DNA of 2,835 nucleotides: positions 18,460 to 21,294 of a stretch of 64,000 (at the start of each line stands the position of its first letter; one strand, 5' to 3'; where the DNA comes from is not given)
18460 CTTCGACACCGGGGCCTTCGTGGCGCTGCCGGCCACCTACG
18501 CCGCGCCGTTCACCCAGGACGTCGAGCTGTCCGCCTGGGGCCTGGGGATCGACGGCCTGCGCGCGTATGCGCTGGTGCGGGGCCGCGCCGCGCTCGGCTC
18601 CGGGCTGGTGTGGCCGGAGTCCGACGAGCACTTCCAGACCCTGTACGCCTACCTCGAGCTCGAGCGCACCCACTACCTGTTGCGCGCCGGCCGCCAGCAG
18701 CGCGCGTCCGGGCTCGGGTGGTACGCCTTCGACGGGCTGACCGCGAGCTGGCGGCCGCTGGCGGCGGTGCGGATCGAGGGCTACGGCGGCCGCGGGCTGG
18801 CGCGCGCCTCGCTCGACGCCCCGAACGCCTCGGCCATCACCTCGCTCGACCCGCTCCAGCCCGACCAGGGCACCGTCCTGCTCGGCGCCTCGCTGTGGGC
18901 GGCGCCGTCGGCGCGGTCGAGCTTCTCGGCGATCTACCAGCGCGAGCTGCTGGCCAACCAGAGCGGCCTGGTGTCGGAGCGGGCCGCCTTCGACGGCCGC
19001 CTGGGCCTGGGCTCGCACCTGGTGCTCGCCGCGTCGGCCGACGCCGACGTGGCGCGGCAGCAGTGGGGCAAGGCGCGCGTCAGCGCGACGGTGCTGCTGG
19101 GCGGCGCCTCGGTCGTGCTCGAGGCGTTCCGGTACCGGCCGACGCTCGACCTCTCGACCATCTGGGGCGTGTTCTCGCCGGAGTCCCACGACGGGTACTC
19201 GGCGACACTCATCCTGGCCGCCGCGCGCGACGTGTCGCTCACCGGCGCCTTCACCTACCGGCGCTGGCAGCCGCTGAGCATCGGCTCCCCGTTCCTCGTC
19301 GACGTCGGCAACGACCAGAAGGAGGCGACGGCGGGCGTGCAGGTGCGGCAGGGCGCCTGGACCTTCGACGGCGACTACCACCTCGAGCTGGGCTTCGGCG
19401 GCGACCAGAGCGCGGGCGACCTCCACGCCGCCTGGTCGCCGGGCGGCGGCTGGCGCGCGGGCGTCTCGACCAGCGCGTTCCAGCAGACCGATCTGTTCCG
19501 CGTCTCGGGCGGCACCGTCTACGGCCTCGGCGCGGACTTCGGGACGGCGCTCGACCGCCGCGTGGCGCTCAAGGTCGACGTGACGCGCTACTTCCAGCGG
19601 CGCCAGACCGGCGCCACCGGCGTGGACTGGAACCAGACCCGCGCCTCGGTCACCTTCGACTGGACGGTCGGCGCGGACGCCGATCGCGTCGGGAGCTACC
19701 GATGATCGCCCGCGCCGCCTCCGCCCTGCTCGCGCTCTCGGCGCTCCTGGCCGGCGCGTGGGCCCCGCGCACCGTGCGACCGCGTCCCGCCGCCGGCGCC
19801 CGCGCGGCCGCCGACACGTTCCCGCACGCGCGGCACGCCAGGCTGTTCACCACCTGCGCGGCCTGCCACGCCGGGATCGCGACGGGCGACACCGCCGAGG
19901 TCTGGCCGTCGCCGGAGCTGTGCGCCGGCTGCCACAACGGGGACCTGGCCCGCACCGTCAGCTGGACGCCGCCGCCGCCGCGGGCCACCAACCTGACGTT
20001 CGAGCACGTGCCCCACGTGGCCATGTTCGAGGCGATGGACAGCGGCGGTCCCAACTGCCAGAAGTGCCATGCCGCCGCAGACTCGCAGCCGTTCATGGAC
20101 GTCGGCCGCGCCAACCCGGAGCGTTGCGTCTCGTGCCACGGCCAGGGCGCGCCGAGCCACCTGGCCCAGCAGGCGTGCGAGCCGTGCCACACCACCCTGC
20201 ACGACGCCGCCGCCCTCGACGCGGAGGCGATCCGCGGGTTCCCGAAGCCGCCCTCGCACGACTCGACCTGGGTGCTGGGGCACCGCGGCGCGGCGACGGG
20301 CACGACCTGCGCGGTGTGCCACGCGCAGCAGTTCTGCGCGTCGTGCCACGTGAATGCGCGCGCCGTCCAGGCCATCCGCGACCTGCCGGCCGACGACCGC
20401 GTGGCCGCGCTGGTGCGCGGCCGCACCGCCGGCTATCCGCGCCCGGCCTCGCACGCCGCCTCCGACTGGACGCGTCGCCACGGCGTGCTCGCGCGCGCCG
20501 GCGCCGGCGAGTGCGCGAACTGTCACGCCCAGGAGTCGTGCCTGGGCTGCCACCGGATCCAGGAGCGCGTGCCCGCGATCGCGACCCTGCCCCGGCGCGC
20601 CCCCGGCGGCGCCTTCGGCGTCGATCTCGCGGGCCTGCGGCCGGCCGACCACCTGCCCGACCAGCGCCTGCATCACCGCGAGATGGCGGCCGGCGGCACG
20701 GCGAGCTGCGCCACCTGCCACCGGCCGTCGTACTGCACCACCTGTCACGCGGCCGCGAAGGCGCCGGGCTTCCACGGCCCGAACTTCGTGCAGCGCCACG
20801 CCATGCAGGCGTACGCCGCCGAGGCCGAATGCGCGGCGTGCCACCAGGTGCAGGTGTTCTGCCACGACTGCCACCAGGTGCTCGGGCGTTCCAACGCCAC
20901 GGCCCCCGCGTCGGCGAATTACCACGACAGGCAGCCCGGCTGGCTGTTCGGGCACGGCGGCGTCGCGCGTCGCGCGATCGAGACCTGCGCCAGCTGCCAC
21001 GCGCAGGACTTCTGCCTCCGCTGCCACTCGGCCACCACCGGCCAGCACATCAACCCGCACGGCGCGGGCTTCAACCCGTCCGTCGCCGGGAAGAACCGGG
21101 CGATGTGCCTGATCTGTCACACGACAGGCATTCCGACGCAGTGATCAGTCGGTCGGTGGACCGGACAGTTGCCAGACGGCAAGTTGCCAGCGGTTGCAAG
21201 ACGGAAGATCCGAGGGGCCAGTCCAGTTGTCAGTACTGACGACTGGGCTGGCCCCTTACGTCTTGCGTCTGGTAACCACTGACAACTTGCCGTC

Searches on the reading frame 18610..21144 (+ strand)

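Call 11: search_protein_families(library=pfam, proteins=[window:18610-21144:+], max_evalue=0.01)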
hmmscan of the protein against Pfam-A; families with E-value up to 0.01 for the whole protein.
window:18610-21144:+ (844 aa): 3 families
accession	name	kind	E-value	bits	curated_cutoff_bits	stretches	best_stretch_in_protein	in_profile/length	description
PF14522.11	Cytochrome_C7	-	9.3e-13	48.2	24.8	2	463-528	2-67/67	Cytochrome c7 and related cytochrome c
PF14537.11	Cytochrom_c3_2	-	0.0019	19.1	25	1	505-580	8-78/79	Cytochrome c3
PF09699.15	Paired_CXXCH_1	-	0.0041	17.2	20.6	1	482-512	8-38/41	Doubled CXXCH motif (Paired_CXXCH_1)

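Call 17: search_protein_families(library=ncbifam, proteins=[window:18610-21144:+], max_evalue=0.001)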
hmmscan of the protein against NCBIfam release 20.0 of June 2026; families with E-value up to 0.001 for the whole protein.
window:18610-21144:+ (844 aa): 0 families
